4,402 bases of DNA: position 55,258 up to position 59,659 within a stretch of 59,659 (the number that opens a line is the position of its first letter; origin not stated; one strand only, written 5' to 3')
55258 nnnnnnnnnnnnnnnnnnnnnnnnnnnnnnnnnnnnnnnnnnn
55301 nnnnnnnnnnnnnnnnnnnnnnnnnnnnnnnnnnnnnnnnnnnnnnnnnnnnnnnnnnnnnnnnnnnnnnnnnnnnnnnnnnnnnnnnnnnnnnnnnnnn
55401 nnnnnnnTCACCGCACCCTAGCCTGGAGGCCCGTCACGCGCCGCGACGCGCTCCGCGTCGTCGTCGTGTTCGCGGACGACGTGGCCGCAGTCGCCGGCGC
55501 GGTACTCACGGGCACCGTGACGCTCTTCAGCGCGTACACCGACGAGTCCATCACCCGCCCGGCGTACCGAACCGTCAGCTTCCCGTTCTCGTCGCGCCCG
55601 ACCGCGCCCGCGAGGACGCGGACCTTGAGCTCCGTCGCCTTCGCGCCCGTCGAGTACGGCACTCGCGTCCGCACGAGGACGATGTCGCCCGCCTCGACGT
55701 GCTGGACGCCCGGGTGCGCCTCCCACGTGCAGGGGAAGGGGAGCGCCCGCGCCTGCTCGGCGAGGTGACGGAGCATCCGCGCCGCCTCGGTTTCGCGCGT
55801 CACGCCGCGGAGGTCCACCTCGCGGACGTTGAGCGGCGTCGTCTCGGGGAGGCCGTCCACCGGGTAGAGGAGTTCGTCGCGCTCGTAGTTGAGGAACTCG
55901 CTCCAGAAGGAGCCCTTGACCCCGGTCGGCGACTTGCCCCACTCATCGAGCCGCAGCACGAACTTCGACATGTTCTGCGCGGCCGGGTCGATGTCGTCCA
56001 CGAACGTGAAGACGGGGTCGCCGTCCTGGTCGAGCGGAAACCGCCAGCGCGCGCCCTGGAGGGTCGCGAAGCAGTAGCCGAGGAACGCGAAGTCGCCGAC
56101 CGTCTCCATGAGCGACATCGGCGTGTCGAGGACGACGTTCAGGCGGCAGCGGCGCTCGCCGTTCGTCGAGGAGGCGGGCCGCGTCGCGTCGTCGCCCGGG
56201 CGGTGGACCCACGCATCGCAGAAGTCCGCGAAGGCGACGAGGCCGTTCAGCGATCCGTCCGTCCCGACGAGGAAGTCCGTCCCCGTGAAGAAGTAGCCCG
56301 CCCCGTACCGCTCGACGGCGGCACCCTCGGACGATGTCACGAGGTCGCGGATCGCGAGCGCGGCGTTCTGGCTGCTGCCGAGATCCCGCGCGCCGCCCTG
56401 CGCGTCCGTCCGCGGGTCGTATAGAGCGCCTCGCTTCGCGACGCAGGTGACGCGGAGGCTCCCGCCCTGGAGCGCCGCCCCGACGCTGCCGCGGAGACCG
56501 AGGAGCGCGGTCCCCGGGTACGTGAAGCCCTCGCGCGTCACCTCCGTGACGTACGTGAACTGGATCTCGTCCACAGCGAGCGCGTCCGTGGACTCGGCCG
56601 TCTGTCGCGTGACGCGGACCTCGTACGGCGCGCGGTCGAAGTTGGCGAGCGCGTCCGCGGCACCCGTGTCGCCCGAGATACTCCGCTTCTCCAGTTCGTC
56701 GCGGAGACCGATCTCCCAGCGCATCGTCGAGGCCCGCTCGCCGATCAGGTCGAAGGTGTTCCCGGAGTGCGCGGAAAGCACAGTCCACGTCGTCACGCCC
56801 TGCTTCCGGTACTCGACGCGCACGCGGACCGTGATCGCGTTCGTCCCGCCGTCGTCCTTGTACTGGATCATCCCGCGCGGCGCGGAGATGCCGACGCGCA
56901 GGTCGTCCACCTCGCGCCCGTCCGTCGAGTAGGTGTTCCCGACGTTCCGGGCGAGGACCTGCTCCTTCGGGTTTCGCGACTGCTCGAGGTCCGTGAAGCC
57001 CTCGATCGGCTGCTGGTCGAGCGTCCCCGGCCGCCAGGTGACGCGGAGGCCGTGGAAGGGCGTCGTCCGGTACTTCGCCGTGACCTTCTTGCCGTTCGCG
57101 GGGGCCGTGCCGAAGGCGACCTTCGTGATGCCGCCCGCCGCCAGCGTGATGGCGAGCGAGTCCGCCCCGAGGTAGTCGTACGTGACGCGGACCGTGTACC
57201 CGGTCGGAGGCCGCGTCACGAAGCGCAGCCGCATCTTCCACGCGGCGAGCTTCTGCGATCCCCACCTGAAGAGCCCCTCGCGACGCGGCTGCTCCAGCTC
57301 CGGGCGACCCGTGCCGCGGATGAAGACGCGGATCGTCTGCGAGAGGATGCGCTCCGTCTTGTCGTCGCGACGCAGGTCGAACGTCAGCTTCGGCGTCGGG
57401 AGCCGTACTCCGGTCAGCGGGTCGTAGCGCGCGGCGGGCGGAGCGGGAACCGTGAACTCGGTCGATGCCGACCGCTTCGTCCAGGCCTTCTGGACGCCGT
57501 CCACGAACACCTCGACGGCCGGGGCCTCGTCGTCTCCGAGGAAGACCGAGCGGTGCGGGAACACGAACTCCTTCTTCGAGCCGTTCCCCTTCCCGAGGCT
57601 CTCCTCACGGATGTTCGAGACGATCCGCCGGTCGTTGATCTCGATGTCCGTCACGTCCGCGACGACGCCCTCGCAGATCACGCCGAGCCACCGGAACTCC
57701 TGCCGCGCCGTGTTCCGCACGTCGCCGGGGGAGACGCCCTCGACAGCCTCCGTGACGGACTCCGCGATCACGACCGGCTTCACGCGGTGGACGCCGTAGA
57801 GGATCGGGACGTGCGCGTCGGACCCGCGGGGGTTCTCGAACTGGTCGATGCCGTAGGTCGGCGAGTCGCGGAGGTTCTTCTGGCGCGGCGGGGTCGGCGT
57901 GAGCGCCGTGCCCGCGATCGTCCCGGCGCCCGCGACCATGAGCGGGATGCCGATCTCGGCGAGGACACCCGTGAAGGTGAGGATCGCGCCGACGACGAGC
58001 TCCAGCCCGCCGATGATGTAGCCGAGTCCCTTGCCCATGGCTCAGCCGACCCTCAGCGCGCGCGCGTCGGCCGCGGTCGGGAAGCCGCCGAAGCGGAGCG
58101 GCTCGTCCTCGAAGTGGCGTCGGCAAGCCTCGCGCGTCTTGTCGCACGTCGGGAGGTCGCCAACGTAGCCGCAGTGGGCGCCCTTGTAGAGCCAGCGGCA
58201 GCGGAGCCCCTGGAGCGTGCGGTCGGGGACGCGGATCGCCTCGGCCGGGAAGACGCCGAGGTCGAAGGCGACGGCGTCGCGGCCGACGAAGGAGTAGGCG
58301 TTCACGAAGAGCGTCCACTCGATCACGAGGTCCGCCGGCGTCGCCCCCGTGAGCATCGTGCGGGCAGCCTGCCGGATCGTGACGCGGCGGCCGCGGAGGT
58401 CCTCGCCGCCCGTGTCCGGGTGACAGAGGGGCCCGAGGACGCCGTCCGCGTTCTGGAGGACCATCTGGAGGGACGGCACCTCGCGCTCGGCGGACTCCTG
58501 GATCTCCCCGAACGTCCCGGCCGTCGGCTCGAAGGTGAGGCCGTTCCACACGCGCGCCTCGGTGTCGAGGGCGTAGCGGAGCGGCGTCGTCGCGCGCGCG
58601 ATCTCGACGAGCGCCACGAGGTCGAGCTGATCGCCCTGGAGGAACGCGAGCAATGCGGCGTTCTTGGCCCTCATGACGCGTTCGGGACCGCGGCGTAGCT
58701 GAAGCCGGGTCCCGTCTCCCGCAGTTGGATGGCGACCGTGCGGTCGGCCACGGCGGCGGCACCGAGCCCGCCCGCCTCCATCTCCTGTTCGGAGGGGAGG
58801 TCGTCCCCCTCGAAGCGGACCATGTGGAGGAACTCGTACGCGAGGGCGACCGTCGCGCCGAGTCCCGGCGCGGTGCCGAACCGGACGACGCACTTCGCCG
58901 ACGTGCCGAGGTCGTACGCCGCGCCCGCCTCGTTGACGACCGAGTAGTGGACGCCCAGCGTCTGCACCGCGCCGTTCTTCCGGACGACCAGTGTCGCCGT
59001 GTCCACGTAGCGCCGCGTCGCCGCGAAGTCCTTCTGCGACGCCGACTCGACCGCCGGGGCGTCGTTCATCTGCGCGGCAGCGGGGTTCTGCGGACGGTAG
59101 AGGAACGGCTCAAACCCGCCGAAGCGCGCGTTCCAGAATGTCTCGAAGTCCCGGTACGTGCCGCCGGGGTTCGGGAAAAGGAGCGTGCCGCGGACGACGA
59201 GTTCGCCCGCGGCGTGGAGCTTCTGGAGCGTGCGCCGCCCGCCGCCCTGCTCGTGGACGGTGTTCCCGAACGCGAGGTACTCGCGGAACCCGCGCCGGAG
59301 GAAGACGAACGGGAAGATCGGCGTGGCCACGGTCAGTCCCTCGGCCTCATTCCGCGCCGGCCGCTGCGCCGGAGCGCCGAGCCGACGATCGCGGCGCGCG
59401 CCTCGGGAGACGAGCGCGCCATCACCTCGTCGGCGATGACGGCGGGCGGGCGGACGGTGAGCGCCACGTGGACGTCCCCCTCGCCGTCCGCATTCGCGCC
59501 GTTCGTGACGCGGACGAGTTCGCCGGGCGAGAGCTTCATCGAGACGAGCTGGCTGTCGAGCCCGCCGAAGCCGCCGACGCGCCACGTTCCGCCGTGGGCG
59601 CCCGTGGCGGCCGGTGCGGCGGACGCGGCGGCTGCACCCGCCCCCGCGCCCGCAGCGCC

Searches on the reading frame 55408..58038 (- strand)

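Call 73: search_protein_families(library=phrogs, proteins=[window:55408-58038:-], max_evalue=0.001)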
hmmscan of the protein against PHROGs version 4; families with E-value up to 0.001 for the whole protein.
window:55408-58038:- (876 aa): 4 families
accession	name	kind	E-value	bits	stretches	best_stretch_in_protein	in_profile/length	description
phrog_31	-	tail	1e-48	167.1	2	325-765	319-716/1565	central tail fiber J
phrog_1727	-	tail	2e-15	56.5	2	463-585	174-298/1174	tail protein and host specificity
phrog_2589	-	tail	4.9e-11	40.8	1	328-516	68-230/3686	tail protein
phrog_469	-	tail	1.7e-06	27.4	1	319-428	356-474/903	tail protein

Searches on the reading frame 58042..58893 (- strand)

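Call 75: search_protein_families(library=phrogs, proteins=[window:58042-58893:-], max_evalue=0.0001)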
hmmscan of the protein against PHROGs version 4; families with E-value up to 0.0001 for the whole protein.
window:58042-58893:- (283 aa): 3 families
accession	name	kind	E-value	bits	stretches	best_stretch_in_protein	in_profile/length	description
phrog_18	-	tail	2.3e-11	44.7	1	115-275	197-379/573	minor tail protein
phrog_778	-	tail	7.5e-06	26.5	0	86-194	9-116/287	tail assembly protein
phrog_2048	-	tail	7.3e-05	22.9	1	74-173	175-272/390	tail protein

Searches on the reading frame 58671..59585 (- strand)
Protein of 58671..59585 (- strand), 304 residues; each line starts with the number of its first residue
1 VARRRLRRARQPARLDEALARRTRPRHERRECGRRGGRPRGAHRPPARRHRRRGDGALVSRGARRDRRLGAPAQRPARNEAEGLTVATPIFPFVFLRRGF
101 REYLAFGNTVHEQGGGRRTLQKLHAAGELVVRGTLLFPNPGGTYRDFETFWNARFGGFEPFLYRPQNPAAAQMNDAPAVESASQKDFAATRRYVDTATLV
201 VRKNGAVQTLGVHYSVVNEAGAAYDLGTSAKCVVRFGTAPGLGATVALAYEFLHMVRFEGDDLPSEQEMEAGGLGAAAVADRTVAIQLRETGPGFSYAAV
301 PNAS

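Call 75: search_protein_families(library=phrogs, proteins=[window:58671-59585:-], max_evalue=0.0001)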
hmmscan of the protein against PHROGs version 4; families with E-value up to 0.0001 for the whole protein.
window:58671-59585:- (304 aa): 1 family
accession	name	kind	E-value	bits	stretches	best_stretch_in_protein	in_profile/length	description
phrog_2913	-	other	7.3e-11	43.1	1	146-270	162-284/306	glycoside hydrolase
